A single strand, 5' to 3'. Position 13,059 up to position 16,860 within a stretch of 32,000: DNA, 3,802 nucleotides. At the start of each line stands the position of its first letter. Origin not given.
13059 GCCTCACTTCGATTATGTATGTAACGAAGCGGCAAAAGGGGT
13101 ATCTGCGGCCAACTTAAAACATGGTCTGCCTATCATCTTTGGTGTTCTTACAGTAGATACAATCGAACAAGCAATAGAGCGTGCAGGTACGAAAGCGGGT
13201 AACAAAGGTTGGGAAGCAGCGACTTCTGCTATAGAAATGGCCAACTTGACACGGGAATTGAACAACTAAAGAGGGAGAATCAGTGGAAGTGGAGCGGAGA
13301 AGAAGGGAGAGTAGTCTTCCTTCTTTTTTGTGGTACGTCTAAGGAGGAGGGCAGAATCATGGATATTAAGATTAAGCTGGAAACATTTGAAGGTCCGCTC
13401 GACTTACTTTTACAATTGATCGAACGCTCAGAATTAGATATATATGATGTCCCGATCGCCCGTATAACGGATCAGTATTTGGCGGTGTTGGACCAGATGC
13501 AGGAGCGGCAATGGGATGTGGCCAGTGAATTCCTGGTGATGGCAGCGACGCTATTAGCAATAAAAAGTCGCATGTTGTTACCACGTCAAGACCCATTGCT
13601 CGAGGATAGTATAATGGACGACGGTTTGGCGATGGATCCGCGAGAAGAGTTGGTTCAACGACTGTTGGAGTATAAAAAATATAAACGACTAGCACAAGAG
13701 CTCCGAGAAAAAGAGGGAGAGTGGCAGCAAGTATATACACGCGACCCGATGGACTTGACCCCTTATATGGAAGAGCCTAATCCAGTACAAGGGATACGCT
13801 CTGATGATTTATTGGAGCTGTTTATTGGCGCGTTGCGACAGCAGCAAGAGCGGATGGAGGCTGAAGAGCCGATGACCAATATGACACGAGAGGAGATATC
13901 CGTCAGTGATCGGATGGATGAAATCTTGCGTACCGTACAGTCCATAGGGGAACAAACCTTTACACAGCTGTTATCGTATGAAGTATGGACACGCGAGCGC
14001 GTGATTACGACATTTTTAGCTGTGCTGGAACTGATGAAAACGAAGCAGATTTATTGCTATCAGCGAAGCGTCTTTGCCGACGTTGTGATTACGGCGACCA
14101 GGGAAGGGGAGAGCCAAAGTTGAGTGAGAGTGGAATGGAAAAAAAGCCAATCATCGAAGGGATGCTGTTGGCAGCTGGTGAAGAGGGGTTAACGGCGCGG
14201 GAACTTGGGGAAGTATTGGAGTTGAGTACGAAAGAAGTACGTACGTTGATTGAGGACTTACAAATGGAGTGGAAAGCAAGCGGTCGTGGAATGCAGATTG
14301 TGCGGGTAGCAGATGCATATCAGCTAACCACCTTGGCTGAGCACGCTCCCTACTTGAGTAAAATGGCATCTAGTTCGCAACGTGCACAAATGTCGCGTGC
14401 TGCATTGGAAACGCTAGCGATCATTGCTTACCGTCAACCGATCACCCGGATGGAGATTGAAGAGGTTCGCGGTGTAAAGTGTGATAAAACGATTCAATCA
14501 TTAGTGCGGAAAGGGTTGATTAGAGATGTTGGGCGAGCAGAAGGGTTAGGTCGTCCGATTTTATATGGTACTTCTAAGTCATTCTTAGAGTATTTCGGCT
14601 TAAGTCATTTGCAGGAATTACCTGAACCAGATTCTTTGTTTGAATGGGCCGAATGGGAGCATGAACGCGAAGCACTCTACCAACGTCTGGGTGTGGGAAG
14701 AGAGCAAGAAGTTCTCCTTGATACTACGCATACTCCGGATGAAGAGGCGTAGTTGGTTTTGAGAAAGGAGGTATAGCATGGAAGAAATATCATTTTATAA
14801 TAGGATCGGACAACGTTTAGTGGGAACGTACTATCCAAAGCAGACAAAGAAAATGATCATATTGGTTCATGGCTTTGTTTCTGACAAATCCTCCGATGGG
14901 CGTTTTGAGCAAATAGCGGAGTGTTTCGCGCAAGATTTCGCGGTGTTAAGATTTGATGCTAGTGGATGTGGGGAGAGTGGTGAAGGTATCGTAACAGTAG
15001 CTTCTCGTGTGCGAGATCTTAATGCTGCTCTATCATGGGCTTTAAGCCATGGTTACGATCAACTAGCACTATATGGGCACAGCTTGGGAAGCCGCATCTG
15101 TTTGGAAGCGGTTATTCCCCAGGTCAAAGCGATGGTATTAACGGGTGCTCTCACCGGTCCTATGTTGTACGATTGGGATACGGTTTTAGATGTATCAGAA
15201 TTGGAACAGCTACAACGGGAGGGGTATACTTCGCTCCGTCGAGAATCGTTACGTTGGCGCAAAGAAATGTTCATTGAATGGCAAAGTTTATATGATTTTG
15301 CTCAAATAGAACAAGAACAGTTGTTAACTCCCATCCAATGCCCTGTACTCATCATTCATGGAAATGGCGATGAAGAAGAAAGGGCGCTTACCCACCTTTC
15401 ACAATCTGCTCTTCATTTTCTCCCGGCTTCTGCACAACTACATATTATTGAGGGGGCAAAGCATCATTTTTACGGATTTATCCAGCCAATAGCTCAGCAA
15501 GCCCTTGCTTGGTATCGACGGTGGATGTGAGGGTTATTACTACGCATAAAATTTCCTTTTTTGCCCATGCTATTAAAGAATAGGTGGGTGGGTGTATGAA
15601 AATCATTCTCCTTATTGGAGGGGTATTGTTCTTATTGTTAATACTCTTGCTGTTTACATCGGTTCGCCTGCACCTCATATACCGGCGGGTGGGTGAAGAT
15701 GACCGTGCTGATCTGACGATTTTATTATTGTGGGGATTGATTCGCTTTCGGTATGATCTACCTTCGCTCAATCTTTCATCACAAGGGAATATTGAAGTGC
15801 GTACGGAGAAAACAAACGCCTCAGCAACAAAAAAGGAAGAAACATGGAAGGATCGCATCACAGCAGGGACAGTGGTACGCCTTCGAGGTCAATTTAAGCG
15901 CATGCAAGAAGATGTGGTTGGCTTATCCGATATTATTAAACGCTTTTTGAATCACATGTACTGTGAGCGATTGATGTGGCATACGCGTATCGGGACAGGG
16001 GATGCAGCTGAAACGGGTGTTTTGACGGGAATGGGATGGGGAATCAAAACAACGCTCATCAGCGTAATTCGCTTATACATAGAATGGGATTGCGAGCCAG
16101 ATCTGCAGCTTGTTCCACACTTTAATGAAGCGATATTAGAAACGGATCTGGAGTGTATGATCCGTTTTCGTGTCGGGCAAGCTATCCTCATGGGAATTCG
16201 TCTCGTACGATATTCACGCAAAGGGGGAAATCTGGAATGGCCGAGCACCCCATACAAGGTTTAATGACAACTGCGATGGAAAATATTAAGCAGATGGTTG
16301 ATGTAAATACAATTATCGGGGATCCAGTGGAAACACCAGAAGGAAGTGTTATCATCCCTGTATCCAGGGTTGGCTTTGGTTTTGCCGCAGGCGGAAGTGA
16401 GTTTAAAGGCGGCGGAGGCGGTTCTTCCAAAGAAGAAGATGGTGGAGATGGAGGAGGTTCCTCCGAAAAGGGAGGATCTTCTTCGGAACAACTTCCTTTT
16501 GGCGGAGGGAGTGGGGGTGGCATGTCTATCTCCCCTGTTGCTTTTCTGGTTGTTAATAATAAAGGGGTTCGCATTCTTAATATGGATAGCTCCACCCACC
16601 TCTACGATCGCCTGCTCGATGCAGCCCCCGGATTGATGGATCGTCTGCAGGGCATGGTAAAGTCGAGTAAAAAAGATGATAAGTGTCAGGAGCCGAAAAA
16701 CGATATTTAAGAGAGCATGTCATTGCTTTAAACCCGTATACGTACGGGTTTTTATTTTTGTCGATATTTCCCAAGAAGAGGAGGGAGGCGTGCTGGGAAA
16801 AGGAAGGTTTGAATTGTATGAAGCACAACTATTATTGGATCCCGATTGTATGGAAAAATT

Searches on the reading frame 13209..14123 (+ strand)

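Call 34: search_protein_families(library=pfam, proteins=[window:13209-14123:+], max_evalue=0.001)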
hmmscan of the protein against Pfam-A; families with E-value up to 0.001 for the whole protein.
window:13209-14123:+ (304 aa): 1 family
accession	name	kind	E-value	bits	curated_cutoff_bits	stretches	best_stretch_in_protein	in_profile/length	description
PF02616.19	SMC_ScpA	-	3.7e-41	142.1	24.6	1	70-295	1-230/232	Segregation and condensation protein ScpA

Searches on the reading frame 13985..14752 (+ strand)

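Call 34: search_protein_families(library=pfam, proteins=[window:13985-14752:+], max_evalue=0.001)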
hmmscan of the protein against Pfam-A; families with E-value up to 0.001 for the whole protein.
window:13985-14752:+ (255 aa): 2 families
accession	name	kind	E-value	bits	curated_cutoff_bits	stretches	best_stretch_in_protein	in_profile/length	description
PF04079.22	SMC_ScpB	-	8.2e-55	185.2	27.4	1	56-214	2-159/160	Segregation and condensation complex subunit ScpB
PF12802.13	MarR_2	-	0.0002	21.9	27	0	62-93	14-45/61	MarR family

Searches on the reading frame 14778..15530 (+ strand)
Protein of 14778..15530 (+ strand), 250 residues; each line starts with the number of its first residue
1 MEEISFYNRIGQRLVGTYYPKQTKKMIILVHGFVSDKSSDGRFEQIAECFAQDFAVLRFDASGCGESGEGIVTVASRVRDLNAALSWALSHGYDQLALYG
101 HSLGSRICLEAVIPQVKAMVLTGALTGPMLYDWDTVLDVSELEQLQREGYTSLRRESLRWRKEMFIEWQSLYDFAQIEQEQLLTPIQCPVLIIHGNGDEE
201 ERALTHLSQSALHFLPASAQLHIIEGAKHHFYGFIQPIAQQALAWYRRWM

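Call 34: search_protein_families(library=pfam, proteins=[window:14778-15530:+], max_evalue=0.001)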
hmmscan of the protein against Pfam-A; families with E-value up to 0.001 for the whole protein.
window:14778-15530:+ (250 aa): 4 families
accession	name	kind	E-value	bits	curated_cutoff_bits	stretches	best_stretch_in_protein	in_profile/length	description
PF00561.26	Abhydrolase_1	-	4.4e-16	59.7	25.8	1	27-128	3-107/245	alpha/beta hydrolase fold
PF12146.15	Hydrolase_4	-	3.6e-13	49.8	27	1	22-136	2-117/239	Serine aminopeptidase, S33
PF12697.13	Abhydrolase_6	-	3.6e-12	47.9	26.3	1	27-237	1-211/217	Alpha/beta hydrolase family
PF20408.4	Abhydrolase_11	-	1.5e-05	25.3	27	0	24-121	2-104/193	Alpha/beta hydrolase domain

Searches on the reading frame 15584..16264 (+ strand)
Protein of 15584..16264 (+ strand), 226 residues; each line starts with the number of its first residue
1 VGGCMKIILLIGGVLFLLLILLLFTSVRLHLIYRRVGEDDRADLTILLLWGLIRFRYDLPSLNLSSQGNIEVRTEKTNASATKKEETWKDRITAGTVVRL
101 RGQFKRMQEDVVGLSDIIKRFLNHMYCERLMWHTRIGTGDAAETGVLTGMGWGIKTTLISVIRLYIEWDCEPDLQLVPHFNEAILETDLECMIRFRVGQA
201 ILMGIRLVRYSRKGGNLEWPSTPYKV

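Call 34: search_protein_families(library=pfam, proteins=[window:15584-16264:+], max_evalue=0.001)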
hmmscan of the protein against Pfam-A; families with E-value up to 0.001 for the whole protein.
window:15584-16264:+ (226 aa): 1 family
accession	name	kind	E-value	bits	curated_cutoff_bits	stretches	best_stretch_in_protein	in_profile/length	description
PF11167.13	DUF2953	-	1.6e-12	47.8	22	1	134-187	1-53/53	Protein of unknown function (DUF2953)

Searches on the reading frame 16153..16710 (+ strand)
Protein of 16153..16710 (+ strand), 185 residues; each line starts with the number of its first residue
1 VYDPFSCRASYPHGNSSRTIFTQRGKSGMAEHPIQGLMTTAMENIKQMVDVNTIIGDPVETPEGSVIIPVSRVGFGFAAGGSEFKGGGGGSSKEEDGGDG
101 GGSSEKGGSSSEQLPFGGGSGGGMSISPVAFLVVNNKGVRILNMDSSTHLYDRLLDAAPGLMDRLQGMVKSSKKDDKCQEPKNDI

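Call 34: search_protein_families(library=pfam, proteins=[window:16153-16710:+], max_evalue=0.001)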
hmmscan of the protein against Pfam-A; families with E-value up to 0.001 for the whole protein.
window:16153-16710:+ (185 aa): 1 family
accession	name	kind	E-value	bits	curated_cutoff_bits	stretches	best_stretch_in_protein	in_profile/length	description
PF09579.15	Spore_YtfJ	-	5e-27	94.4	25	1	59-163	1-81/81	Sporulation protein YtfJ (Spore_YtfJ)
